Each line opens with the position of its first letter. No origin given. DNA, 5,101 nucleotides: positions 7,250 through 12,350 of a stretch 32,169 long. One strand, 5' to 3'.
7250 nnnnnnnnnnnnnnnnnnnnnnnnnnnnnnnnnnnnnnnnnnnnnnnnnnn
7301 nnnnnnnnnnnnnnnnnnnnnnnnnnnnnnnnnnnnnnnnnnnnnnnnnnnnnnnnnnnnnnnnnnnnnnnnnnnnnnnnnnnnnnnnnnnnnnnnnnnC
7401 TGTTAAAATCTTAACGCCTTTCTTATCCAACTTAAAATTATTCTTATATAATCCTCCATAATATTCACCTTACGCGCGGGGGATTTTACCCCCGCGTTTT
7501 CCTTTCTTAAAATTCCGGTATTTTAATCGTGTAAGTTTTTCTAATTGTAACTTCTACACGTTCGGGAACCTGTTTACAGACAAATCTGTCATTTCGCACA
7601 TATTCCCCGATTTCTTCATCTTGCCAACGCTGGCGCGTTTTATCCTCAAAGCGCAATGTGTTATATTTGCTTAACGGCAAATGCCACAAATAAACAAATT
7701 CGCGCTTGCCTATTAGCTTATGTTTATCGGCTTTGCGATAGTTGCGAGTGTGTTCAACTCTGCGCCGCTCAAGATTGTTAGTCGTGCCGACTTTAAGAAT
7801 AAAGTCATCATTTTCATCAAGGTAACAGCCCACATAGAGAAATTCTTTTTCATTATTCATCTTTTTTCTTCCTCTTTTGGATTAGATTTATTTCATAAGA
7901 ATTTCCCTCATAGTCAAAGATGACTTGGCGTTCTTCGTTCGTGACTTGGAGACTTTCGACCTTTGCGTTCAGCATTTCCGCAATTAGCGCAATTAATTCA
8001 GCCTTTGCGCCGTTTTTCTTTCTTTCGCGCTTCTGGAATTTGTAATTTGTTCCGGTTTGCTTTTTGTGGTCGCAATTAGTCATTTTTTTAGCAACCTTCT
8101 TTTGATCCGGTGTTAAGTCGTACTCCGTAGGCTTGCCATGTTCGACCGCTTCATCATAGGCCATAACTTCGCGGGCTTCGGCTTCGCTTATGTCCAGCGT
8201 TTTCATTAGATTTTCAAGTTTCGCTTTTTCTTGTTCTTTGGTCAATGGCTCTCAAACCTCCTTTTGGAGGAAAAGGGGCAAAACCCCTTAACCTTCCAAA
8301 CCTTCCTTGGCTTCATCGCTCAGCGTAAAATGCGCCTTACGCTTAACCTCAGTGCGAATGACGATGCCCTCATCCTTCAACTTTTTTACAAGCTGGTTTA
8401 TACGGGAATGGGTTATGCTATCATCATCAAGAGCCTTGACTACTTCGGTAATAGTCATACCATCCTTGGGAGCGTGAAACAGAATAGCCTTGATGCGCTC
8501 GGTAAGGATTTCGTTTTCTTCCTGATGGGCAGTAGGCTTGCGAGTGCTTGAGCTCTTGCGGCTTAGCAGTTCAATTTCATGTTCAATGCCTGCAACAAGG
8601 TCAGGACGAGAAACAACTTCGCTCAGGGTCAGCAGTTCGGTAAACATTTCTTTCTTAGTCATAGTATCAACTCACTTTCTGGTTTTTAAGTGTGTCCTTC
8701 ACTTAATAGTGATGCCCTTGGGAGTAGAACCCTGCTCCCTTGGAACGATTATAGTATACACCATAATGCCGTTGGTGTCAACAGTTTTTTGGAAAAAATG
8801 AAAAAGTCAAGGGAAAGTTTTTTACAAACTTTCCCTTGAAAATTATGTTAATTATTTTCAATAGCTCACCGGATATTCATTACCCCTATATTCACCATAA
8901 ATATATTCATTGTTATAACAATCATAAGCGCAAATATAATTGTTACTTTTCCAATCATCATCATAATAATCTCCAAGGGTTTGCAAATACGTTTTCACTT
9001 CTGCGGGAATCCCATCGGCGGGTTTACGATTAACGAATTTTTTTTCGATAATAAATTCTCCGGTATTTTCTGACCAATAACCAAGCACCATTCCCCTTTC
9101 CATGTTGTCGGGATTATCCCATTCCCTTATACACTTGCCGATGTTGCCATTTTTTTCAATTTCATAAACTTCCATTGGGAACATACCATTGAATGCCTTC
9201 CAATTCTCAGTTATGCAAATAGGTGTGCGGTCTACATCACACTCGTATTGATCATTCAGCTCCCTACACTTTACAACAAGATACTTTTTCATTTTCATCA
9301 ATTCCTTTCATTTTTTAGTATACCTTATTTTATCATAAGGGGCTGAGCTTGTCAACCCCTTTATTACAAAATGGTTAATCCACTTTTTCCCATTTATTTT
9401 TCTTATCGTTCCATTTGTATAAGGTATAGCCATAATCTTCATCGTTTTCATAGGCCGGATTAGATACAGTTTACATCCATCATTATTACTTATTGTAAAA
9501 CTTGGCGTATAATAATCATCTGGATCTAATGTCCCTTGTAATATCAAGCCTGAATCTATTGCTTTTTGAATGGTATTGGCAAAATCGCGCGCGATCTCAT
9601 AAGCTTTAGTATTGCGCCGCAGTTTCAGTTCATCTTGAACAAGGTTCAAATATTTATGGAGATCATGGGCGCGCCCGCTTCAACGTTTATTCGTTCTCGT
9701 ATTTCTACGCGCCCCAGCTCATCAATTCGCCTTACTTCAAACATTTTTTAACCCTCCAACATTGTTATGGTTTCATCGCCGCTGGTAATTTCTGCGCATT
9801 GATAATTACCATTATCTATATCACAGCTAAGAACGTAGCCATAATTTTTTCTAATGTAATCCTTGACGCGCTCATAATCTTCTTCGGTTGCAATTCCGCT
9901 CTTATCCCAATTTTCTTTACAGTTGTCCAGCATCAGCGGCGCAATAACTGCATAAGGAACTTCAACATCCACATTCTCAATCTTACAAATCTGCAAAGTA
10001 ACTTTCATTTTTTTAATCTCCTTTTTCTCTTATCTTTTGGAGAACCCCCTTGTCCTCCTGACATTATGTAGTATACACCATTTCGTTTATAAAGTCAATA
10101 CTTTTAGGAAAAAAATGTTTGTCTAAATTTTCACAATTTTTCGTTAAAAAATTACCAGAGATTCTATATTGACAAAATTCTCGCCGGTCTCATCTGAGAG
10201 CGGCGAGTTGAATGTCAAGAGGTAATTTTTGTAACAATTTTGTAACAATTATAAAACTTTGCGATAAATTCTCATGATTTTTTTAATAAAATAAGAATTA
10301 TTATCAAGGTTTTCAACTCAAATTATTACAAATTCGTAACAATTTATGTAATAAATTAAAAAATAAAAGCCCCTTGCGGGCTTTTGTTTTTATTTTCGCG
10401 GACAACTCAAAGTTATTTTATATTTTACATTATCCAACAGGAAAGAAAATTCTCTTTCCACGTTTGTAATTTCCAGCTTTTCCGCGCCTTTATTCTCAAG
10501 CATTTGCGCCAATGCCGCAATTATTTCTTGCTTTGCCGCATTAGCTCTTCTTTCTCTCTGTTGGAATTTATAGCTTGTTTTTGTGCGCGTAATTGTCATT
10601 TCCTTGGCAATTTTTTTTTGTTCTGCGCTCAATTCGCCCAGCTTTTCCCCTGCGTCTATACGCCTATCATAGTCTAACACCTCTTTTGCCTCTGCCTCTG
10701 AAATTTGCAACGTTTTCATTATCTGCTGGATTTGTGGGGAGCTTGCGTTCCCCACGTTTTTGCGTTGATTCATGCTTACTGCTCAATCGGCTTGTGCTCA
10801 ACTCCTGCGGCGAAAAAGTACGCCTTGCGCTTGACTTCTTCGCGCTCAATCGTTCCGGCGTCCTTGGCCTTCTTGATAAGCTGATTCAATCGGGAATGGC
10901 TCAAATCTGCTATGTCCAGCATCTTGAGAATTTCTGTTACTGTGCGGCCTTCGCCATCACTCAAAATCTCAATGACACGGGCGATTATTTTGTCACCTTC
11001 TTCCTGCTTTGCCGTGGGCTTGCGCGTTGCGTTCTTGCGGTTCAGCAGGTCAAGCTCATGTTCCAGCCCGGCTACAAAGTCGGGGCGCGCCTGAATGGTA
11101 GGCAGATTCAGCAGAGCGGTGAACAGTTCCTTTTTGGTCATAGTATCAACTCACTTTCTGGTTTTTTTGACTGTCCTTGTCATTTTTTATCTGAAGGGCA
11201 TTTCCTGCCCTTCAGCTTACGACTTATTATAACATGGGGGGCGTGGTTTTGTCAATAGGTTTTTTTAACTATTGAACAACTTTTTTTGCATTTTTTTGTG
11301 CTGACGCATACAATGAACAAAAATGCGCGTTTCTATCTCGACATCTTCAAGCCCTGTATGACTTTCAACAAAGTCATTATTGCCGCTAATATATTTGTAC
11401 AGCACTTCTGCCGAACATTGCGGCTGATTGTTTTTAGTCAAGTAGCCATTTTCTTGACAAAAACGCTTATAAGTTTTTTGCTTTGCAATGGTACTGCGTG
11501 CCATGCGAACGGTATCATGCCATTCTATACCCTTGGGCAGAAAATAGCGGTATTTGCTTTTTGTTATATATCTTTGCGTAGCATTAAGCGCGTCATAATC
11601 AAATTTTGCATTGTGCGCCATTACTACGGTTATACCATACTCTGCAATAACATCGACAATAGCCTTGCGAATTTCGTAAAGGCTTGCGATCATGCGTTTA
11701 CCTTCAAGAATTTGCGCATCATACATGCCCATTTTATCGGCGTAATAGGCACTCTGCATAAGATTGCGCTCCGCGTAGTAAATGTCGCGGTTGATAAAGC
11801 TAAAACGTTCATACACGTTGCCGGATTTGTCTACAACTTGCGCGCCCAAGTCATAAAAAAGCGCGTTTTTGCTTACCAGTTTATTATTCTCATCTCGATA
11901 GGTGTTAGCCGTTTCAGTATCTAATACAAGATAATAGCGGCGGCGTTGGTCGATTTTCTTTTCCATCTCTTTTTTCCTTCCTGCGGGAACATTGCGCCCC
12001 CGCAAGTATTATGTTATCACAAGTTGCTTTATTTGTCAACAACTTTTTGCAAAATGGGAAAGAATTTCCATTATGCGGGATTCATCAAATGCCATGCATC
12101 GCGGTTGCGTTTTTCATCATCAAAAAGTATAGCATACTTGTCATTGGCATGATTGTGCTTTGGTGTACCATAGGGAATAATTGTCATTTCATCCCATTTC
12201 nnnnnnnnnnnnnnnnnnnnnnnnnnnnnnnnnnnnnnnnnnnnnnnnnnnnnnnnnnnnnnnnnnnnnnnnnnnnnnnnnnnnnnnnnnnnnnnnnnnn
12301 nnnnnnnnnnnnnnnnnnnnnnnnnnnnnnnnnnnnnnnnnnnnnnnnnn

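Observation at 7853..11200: Tandemly duplicated two-gene module (wH-like protein + basic 'ISEAEA' protein) with a 29-nt identical patch across the start codon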

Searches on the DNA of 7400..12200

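Call 37: search_rna_families(source=window, start=7400, end=12200, threshold=evalue, max_evalue=1)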
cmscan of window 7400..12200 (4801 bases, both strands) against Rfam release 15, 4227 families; matches with E-value up to 1: 1.
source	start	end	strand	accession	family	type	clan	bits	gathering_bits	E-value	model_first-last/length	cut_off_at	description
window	9321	9390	+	RF03027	RT-6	Gene; sRNA;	-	19.3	46.7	0.82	1-75/75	no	RT-6 RNA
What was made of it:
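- On Known RNA families (Rfam 15): No hit in either leader at E up to 1 (call 37).
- Tried and rejected: Rfam scan of 7400-12200 at E up to 1: nothing in the leaders (call 37).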

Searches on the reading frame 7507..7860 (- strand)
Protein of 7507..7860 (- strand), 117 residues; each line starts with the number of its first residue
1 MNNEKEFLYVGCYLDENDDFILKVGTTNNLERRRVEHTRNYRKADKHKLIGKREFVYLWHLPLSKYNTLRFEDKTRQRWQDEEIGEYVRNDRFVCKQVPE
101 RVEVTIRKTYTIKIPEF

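Call 9: search_protein_families(library=pfam, proteins=[window:7507-7860:-], max_evalue=1)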
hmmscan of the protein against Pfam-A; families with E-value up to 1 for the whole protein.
window:7507-7860:- (117 aa): 3 families
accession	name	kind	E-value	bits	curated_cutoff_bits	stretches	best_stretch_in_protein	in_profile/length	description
PF10544.15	T5orf172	-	0.0075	17.2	20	1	8-55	3-50/101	T5orf172 domain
PF01541.30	GIY-YIG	-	0.0099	16.6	22.6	1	24-72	17-65/78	GIY-YIG catalytic domain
PF24062.1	DUF7362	-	0.13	12.9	27.6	1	52-80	95-123/163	Domain of unknown function (DUF7362)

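Call 10: search_protein_families(library=phrogs, proteins=[window:7507-7860:-], max_evalue=0.1)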
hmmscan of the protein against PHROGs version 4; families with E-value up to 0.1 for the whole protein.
window:7507-7860:- (117 aa): 2 families
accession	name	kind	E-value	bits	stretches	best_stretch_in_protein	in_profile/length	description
phrog_681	-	DNA, RNA and nucleotide metabolism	0.021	14.4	1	3-54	437-486/576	endonuclease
phrog_19570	-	unknown function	0.062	14.7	0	5-40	6-40/66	-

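Call 75: search_protein_families(library=ncbifam, proteins=[window:7507-7860:-], max_evalue=0.1)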
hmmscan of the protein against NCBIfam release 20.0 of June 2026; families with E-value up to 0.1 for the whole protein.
window:7507-7860:- (117 aa): 1 family
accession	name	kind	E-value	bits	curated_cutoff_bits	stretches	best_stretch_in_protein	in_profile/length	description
NF007323.0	PRK09814.1-2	equivalog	0.01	15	529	1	60-108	35-82/327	beta-1,6-galactofuranosyltransferase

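Call 76: search_protein_families(library=padloc, proteins=[window:7507-7860:-], max_evalue=0.1)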
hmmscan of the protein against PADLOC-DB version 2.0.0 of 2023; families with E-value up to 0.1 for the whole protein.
window:7507-7860:- (117 aa): 0 families

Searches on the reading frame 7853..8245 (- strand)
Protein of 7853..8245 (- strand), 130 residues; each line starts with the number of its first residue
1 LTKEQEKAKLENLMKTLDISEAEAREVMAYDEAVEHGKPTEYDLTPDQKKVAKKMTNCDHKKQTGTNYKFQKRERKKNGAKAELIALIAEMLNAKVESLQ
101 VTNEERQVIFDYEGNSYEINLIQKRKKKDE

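Call 9: search_protein_families(library=pfam, proteins=[window:7853-8245:-], max_evalue=1)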
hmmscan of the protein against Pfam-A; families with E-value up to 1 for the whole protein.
window:7853-8245:- (130 aa): 1 family
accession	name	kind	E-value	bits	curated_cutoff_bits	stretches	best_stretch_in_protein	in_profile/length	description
PF17673.6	DUF5532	-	0.85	10.2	26.4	0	7-31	36-60/92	Family of unknown function (DUF5532)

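Call 10: search_protein_families(library=phrogs, proteins=[window:7853-8245:-], max_evalue=0.1)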
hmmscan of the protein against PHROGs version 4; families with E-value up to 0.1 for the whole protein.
window:7853-8245:- (130 aa): 3 families
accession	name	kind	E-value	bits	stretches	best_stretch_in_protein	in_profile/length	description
phrog_6509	-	DNA, RNA and nucleotide metabolism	0.031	15.1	1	96-126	12-42/70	Lsr2-like DNA bridging protein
phrog_2329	-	unknown function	0.093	13.8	0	96-116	30-50/59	-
phrog_10810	-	unknown function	0.097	14.2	0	36-79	17-55/56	-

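Call 16: find_homologous_proteins(query=window:7853-8245:-)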
Query window:7853-8245:- (130 aa): 17 proteins with E <= 0.001 among 40 candidates.
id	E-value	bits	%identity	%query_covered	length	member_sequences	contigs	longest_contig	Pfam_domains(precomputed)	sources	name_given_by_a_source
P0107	3.4e-73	261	97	100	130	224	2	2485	-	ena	-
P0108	6.6e-67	241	98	90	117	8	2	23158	-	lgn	-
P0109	1.5e-64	233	87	100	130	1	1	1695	-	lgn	-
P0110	7.1e-64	231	86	100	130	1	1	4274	-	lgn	-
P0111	8.9e-62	224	84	99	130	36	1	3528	-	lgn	-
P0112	3.1e-54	200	80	89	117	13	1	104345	-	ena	-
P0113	9.8e-45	170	100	63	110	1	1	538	-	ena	-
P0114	7.4e-44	167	65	95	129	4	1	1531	-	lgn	-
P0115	1.1e-19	89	45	92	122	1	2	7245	-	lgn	-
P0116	2.7e-19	88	44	92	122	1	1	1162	-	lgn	-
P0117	5.8e-19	87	44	92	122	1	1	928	-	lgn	-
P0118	8.5e-16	76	43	88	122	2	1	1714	-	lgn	-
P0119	1.7e-15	75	43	92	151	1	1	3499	-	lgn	-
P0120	4.3e-15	74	42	85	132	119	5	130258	-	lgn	-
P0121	6.0e-15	74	44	99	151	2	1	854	-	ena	-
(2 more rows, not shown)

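Call 42: predict_structure(alignment_id=A2)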
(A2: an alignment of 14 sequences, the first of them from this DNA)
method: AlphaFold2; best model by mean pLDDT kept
length: 130 residues; sequences in the alignment: 14
mean_pLDDT: 82.6   pTM: 0.38
mean pLDDT of the five models: 82.6, 81.1, 80.5, 79.7, 79.6
residues with pLDDT >= 90: 41; 70-90: 66; 50-70: 22; < 50: 1
segments of 3 or more residues with pLDDT < 50: none
pLDDT, mean of each block of 10 residues (from residue 1): 84 91 88 85 84 69 56 72 92 91 91 93 79
secondary structure, 60 per line:
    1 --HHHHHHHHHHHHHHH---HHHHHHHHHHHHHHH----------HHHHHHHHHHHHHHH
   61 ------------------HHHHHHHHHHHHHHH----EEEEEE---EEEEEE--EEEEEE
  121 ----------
elements in order: H3-17 H21-35 H46-60 H79-93 E98-103 E107-112 E115-120

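Call 56: search_solved_structures(query=A2, max_evalue=10)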
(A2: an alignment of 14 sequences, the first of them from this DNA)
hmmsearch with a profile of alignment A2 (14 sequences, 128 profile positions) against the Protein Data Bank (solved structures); distinct sequences matched with E-value up to 10: 2.
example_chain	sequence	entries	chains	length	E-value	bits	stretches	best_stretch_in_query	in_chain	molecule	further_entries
7fax_A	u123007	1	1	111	0.67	13.3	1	78-122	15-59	TbLW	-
5ts4_A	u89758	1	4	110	0.77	13.1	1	13-59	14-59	denovo NTF2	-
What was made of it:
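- On Any described family for protein B: PDB profile search gives E at least 0.67 (call 56).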

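Call 58: find_homologous_proteins(query=A2)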
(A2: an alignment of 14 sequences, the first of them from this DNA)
Query A2 (14 sequences) (130 aa, profile of the alignment): 749 proteins with E <= 0.001 among 8000 candidates; the best 120 are listed.
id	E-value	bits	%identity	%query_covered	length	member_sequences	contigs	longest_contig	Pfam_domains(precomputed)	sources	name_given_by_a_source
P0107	2.5e-55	204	97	100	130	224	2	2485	-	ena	-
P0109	8.9e-55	202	87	100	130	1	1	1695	-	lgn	-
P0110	9.6e-55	202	86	100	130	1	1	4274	-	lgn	-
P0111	2.9e-54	200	84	99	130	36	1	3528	-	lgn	-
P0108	1.0e-50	189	98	90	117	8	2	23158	-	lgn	-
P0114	5.7e-50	187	65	95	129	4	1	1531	-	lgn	-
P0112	9.2e-50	186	80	89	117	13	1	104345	-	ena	-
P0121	2.4e-47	178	44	99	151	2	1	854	-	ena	-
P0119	4.4e-47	177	43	92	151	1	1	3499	-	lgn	-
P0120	1.8e-46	175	42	85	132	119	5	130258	-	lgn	-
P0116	5.6e-46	174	44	92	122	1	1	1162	-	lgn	-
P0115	1.9e-45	172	45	92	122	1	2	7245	-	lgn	-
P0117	3.1e-45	171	44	92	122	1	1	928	-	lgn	-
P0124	8.5e-42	160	43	85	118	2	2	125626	-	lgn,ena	-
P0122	1.3e-41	160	41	92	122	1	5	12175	-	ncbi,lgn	-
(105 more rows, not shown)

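Call 75: search_protein_families(library=ncbifam, proteins=[window:7856-8245:-], max_evalue=0.1)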
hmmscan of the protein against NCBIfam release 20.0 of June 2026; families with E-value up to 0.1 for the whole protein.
seq(130 aa): 0 families

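Call 76: search_protein_families(library=padloc, proteins=[window:7856-8245:-], max_evalue=0.1)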
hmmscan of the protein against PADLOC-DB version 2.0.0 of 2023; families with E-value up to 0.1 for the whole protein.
seq(130 aa): 0 families
